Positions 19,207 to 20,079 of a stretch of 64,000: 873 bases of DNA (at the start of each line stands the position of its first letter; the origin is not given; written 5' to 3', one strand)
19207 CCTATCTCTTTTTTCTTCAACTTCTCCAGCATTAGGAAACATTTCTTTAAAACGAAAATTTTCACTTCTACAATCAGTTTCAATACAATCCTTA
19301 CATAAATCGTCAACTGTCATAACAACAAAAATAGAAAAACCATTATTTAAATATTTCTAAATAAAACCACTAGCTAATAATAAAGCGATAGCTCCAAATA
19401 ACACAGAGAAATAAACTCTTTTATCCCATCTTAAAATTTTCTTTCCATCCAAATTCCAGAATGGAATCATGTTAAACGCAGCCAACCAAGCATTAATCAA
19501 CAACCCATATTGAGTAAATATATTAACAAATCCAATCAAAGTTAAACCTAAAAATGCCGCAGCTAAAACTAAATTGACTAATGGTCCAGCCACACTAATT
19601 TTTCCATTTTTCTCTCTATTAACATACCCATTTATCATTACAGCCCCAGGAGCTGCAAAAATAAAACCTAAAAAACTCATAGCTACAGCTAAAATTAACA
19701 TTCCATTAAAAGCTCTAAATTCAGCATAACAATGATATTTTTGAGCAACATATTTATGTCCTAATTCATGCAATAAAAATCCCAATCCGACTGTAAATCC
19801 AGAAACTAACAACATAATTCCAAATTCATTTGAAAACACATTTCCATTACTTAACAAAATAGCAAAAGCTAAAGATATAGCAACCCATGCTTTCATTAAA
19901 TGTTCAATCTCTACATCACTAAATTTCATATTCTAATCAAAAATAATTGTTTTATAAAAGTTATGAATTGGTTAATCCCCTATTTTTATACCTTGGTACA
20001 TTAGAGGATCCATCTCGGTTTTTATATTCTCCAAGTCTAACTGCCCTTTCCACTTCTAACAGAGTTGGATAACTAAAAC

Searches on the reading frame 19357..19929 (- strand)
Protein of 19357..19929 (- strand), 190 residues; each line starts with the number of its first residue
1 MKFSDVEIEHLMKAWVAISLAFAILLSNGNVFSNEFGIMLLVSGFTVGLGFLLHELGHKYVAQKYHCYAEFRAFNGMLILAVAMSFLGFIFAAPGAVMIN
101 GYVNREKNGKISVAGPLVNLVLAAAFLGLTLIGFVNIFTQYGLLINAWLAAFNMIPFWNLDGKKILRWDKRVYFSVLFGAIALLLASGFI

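Call 16: search_protein_families(library=pfam, proteins=[window:19357-19929:-], max_evalue=0.1)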
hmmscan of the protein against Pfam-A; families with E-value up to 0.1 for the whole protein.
window:19357-19929:- (190 aa): 1 family
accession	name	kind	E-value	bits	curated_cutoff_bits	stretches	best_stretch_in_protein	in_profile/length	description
PF02163.28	Peptidase_M50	-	1.1e-08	35.2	27.2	2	138-167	162-191/221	Peptidase family M50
